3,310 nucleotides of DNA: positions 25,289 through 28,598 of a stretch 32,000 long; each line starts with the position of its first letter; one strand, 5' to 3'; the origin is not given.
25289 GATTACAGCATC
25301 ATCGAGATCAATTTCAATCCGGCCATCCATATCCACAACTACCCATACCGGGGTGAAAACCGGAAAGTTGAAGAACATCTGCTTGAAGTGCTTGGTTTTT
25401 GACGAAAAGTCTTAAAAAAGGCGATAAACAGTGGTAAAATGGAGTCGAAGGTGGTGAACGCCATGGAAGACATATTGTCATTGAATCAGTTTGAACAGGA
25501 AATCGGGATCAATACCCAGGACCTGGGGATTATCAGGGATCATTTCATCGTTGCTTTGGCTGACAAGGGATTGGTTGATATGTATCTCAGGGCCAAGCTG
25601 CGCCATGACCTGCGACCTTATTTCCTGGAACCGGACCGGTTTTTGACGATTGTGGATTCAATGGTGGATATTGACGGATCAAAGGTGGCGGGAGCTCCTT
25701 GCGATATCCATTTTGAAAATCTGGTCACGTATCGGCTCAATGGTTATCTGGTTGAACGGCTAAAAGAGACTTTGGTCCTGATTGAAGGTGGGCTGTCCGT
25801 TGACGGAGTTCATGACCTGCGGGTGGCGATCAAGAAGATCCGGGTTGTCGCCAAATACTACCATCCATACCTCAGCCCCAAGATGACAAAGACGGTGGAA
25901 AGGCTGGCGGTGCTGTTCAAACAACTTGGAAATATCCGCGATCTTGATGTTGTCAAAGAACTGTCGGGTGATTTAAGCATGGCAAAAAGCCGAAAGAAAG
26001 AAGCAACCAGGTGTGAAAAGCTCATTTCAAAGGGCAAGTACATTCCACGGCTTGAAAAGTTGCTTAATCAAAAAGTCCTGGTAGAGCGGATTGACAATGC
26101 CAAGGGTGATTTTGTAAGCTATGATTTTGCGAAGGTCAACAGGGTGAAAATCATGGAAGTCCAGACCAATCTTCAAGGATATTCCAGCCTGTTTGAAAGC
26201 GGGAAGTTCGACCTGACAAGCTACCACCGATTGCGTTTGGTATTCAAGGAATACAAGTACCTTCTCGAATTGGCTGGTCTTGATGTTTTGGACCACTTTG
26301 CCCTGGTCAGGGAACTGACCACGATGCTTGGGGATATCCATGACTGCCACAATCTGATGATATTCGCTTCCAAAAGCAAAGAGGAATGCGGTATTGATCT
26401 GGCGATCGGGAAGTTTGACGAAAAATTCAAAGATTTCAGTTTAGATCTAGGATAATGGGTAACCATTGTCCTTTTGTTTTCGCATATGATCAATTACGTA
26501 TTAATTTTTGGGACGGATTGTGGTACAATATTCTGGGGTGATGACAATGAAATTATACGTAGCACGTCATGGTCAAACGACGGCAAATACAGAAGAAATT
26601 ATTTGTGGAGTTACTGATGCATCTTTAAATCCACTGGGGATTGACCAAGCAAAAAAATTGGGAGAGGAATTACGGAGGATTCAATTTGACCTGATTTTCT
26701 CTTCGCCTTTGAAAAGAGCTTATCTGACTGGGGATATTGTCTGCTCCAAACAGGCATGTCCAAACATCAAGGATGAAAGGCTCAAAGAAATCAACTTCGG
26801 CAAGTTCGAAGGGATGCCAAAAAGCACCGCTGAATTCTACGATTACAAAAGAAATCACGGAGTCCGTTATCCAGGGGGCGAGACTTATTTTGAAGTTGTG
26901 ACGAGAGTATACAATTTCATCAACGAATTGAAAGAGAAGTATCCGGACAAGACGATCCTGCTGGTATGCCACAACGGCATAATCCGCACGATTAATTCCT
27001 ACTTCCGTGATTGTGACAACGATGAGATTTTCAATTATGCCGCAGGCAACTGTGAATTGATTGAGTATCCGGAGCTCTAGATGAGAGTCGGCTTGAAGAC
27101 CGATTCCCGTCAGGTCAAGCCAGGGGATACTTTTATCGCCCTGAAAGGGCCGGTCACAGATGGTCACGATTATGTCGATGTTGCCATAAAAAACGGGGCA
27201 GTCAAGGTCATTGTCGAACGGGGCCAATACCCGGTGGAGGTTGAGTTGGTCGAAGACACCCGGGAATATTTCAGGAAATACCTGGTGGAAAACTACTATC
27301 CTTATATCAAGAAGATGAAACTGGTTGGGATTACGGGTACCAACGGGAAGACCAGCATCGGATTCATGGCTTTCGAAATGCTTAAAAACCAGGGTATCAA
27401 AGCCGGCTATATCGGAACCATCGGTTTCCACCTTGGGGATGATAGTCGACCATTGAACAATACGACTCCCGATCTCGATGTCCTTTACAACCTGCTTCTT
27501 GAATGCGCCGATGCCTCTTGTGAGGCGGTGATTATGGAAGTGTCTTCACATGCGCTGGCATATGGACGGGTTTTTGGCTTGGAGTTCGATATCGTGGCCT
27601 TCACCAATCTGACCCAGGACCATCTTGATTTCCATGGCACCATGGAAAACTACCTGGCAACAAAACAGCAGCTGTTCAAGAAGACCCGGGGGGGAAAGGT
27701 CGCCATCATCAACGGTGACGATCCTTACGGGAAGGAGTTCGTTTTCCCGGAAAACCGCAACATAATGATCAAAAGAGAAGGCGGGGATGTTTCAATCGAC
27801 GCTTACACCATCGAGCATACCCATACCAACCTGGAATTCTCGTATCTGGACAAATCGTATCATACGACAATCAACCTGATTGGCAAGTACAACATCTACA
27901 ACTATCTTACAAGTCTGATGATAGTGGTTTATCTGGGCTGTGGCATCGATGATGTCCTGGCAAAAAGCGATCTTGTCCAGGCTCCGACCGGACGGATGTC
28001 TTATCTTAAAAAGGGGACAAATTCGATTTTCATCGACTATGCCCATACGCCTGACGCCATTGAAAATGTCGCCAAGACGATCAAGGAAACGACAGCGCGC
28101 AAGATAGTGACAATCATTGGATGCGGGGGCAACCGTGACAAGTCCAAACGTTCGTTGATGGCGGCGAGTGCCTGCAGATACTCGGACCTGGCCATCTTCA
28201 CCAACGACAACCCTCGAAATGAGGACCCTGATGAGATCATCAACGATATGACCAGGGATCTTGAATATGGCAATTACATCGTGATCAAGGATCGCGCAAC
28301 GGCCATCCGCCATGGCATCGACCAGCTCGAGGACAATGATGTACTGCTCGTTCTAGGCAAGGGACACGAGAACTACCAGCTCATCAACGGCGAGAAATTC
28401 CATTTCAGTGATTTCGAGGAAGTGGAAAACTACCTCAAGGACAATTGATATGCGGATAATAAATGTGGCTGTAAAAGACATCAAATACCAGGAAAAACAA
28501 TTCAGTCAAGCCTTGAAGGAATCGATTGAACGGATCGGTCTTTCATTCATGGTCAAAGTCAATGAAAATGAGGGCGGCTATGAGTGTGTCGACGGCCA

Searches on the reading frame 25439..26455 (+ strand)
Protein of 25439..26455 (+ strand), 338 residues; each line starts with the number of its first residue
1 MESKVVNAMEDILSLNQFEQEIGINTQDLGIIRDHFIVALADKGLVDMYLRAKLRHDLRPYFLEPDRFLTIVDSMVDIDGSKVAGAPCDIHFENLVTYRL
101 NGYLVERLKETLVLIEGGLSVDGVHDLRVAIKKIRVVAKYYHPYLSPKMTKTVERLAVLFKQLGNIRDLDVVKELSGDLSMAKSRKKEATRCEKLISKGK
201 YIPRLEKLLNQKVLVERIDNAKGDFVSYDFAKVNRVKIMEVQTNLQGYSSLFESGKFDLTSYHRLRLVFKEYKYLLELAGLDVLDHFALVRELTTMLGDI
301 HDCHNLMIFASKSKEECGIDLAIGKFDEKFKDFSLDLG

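Call 36: search_protein_families(library=pfam, proteins=[window:25439-26455:+], max_evalue=0.00001)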
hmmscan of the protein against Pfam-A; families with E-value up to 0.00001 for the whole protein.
window:25439-26455:+ (338 aa): 1 family
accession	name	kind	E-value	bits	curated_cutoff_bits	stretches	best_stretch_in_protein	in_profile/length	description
PF05235.19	CHAD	-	2.3e-13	51.1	25.6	1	119-304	21-221/228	CHAD domain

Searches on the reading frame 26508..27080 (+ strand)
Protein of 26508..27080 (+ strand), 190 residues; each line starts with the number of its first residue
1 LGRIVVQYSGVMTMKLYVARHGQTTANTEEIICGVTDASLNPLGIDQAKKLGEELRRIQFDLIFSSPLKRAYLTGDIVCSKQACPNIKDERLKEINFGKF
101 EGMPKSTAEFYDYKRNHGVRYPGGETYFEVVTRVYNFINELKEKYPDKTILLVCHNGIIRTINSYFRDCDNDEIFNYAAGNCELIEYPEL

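Call 42: search_protein_families(library=ncbifam, proteins=[window:26508-27080:+], max_evalue=0.00001)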
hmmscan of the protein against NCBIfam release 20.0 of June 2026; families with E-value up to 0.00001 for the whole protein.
window:26508-27080:+ (190 aa): 19 families
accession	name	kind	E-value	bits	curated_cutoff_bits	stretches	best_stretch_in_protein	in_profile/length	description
TIGR03162.1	ribazole_cobC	equivalog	4e-34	117.6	162.9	1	16-185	1-174/176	alpha-ribazole phosphatase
NF045917.1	PhserinePhPspA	equivalog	1.3e-27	96.8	350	1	14-181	2-176/211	phosphoserine phosphatase PspA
NF011580.0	PRK15004.1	equivalog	3.2e-27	95.9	250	1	14-160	1-154/203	adenosylcobalamin/alpha-ribazole phosphatase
NF038349.1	dPGM_arch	equivalog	3.9e-26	92.1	225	1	19-176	4-158/194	2,3-diphosphoglycerate-dependent phosphoglycerate mutase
NF005567.0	PRK07238.1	equivalog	9.8e-23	81.1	326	1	14-162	178-333/378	bifunctional RNase H/acid phosphatase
TIGR03848.1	MSMEG_4193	subfamily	3.5e-19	69.1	203.85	1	18-164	4-161/204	MSMEG_4193 family putative phosphomutase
NF009994.0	PRK13463.1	equivalog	7.8e-18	65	277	1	13-175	2-171/203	phosphoserine phosphatase 1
TIGR01258.1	pgm_1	subfamily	1.9e-15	56.9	81.7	1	14-108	1-101/245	2,3-bisphosphoglycerate-dependent phosphoglycerate mutase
NF002901.0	PRK03482.1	equivalog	6.7e-15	55.3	261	1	14-156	2-151/215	2,3-diphosphoglycerate-dependent phosphoglycerate mutase GpmB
NF002339.0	PRK01295.1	equivalog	6.1e-14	52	316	1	14-164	3-167/206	2,3-bisphosphoglycerate-dependent phosphoglycerate mutase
NF010713.0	PRK14115.1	equivalog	6.7e-14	51.8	305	1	14-108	2-102/248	2,3-diphosphoglycerate-dependent phosphoglycerate mutase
NF010717.0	PRK14119.1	equivalog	7.3e-14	51.9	378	1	15-108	3-101/228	2,3-diphosphoglycerate-dependent phosphoglycerate mutase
NF010716.0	PRK14118.1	equivalog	2.9e-11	43.1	409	1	14-112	1-105/227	2,3-diphosphoglycerate-dependent phosphoglycerate mutase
NF002217.0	PRK01112.1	equivalog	7.6e-11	41.8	320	1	15-88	3-79/228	2,3-bisphosphoglycerate-dependent phosphoglycerate mutase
NF009993.0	PRK13462.1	equivalog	8.4e-11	41.9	226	1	10-163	2-155/203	acid phosphatase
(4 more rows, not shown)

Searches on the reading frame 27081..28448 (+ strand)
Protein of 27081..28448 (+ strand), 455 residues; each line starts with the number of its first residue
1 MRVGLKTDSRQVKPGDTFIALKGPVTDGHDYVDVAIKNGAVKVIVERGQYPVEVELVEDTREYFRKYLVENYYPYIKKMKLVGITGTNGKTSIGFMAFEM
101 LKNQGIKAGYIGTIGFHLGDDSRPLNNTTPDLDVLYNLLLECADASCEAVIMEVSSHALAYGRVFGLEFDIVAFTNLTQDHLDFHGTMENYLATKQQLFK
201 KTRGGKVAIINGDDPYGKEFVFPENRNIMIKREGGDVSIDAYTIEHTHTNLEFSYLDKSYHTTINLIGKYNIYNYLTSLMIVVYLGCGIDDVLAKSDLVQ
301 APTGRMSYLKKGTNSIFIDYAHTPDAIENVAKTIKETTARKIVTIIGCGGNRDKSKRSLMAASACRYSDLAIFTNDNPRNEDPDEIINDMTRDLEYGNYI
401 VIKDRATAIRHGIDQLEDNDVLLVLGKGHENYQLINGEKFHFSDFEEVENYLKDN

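Call 42: search_protein_families(library=ncbifam, proteins=[window:27081-28448:+], max_evalue=0.00001)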
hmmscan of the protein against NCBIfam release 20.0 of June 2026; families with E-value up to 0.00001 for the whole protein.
window:27081-28448:+ (455 aa): 25 families
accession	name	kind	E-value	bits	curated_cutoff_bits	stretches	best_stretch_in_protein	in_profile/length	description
NF001126.0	PRK00139.1-4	equivalog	1.7e-144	482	373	1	5-454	26-484/486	UDP-N-acetylmuramoyl-L-alanyl-D-glutamate--2,6-diaminopimelate ligase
TIGR01085.1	murE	subfamily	3e-139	464.9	257.3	1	4-452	6-471/472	UDP-N-acetylmuramyl-tripeptide synthetase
NF008896.0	PRK11929.1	equivalog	2e-131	439.7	1023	1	4-453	31-499/965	bifunctional UDP-N-acetylmuramoyl-L-alanyl-D-glutamate--2,6-diaminopimelate ligase MurE/UDP-N-acetylmuramoyl-tripeptide--D-alanyl-D-alanine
NF001124.0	PRK00139.1-2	equivalog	2.3e-129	432.4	476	1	4-453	30-493/500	UDP-N-acetylmuramoyl-L-alanyl-D-glutamate--2,6-diaminopimelate ligase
NF001123.0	PRK00139.1-1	equivalog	3.4e-110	369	586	1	5-453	23-490/493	UDP-N-acetylmuramoyl-L-alanyl-D-glutamate--2,6-diaminopimelate ligase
NF010628.0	PRK14022.1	equivalog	1.1e-86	291.5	536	1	5-451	38-480/483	UDP-N-acetylmuramoyl-L-alanyl-D-glutamate--L-lysine ligase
NF001130.0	PRK00139.2-4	equivalog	1e-47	163.1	715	1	3-442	32-500/516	UDP-N-acetylmuramoyl-L-alanyl-D-glutamate--2,6-diaminopimelate ligase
NF001129.0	PRK00139.2-3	equivalog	2.8e-36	125.1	762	1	7-440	46-502/517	UDP-N-acetylmuramoyl-L-alanyl-D-glutamate--2,6-diaminopimelate ligase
TIGR01143.1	murF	subfamily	6.3e-36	124.2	288.6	2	7-105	1-100/418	UDP-N-acetylmuramoyl-tripeptide--D-alanyl-D-alanine ligase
NF001127.0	PRK00139.2-1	equivalog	1.3e-31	109.9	997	2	261-439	316-497/520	UDP-N-acetylmuramoyl-L-alanyl-D-glutamate--2,6-diaminopimelate ligase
NF001131.0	PRK00139.2-5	equivalog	1.7e-31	109.6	1000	1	70-439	99-469/483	UDP-N-acetylmuramoyl-L-alanyl-D-glutamate--2,6-diaminopimelate ligase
TIGR02068.2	cya_phycin_syn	equivalog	3.4e-28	98.1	850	1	71-428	469-850/862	cyanophycin synthetase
TIGR01087.1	murD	equivalog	4.9e-28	98.4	211.95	2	141-373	145-372/441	UDP-N-acetylmuramoyl-L-alanine--D-glutamate ligase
NF053647.1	pMurD2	equivalog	9.1e-23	80.8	550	1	69-222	89-223/405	pseudomurein biosynthesis peptide ligase pMurD2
TIGR01082.1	murC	equivalog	1.6e-21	76.9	335.1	1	170-346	169-352/449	UDP-N-acetylmuramate--L-alanine ligase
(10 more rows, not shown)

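Call 43: find_homologous_proteins(query=window:27081-28448:+, max_evalue=1e-60)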
Query window:27081-28448:+ (455 aa): 7884 proteins with E <= 1e-60 among 8000 candidates; the best 120 are listed.
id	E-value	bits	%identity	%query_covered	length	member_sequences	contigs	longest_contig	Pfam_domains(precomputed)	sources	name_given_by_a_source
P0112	0.0e+0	1033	100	100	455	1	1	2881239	PF02875.27,PF08245.19,PF01225.31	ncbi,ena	-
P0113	7.1e-268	907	87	100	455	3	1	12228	PF02875.27,PF08245.19,PF01225.31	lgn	-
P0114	4.5e-252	855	82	100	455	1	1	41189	PF02875.27,PF08245.19,PF01225.31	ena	-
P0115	3.7e-222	756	73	100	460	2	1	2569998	PF02875.27,PF08245.19,PF01225.31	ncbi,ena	-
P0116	2.6e-172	592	56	100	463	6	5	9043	PF02875.27,PF08245.19,PF01225.31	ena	-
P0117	2.6e-170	585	55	99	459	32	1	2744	PF02875.27,PF08245.19,PF01225.31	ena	-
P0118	1.1e-169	583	56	99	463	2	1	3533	PF02875.27,PF08245.19,PF01225.31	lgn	-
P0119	3.0e-169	582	56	99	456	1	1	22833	PF02875.27,PF08245.19,PF01225.31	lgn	-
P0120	3.8e-169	581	56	99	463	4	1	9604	PF02875.27,PF08245.19,PF01225.31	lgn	-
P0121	7.9e-169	580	58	100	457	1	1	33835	PF02875.27,PF08245.19,PF01225.31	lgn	-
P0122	1.8e-168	579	58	100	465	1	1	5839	PF02875.27,PF08245.19,PF01225.31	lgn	-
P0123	4.4e-168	578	58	100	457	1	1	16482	PF02875.27,PF08245.19,PF01225.31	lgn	-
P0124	2.6e-167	575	58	100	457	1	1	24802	PF02875.27,PF08245.19,PF01225.31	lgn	-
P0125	1.4e-166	573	57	100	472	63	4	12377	PF02875.27,PF08245.19,PF01225.31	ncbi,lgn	-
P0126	2.5e-166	572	54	100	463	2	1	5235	PF02875.27,PF08245.19,PF01225.31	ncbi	ncbi:MAG: UDP-N-acetylmuramoyl-L-alanyl-D-glutamate--2,6-diaminopimelate ligase [Faecalibacillus sp.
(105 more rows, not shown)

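Call 62: find_encoding_contigs(protein=P0115, flank=10000, max_places=2)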
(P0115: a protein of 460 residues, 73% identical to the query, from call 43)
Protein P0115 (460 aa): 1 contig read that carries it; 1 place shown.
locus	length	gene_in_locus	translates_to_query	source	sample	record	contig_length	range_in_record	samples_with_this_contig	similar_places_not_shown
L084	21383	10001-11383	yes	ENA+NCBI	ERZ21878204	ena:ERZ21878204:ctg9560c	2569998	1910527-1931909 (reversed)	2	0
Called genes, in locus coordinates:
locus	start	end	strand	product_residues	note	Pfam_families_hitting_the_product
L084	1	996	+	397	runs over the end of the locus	PF00155:Aminotran_1_2, PF12897:Asp_aminotransf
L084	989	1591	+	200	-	PF00702:Hydrolase, PF13419:HAD_2 (weak)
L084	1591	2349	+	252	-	PF00702:Hydrolase (weak), PF05116:S6PP (faint), PF08282:Hydrolase_3, PF13419:HAD_2 (faint)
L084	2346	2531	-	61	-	-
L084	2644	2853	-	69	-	PF00313:CSD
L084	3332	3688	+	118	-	PF01187:MIF (weak)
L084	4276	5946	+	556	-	PF00512:HisKA, PF02518:HATPase_c, PF00072:Response_reg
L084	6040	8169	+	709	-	PF04262:Glu_cys_ligase, PF18419:ATP-grasp_6, PF01071:GARS_A (weak), PF08443:RimK (faint)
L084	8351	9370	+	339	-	PF05235:CHAD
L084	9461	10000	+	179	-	PF00300:His_Phos_1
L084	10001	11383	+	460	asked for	PF01225:Mur_ligase (weak), PF08245:Mur_ligase_M, PF02875:Mur_ligase_C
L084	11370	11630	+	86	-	-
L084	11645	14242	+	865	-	PF00690:Cation_ATPase_N, PF00122:E1-E2_ATPase, PF00702:Hydrolase, PF13246:Cation_ATPase, PF00689:Cation_ATPase_C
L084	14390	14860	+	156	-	PF01252:Peptidase_A8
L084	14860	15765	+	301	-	PF01479:S4, PF00849:PseudoU_synth_2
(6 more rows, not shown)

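Call 63: find_encoding_contigs(protein=P0114, flank=10000, max_places=2)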
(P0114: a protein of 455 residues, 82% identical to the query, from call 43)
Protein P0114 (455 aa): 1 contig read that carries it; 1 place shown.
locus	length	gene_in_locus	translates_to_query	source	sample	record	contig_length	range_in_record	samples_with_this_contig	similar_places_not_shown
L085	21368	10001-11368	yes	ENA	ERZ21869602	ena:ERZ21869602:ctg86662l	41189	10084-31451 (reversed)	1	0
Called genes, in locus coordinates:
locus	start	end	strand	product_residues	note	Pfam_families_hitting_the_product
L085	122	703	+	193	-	PF00300:His_Phos_1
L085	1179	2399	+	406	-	PF14691:Fer4_20, PF07992:Pyr_redox_2 (weak), PF02826:2-Hacid_dh_C (faint), PF00070:Pyr_redox (faint), PF00743:FMO-like (faint), PF07992:Pyr_redox_2, PF13450:NAD_binding_8 (weak), PF13738:Pyr_redox_3, +3 more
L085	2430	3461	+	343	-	PF01408:GFO_IDH_MocA, PF02894:GFO_IDH_MocA_C, PF22725:GFO_IDH_MocA_C3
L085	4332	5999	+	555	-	PF00512:HisKA, PF02518:HATPase_c, PF00072:Response_reg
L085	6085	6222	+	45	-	PF04262:Glu_cys_ligase (weak)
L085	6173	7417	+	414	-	PF04262:Glu_cys_ligase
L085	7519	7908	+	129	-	PF01071:GARS_A, PF02655:ATP-grasp_3 (weak)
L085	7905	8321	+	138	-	PF08443:RimK (weak)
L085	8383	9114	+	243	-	PF05235:CHAD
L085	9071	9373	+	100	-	-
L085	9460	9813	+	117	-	PF00300:His_Phos_1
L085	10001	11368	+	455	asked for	PF01225:Mur_ligase, PF08245:Mur_ligase_M, PF02875:Mur_ligase_C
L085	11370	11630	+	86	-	-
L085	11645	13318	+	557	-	PF00690:Cation_ATPase_N, PF00122:E1-E2_ATPase, PF00702:Hydrolase (weak), PF13246:Cation_ATPase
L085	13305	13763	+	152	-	PF00702:Hydrolase (weak)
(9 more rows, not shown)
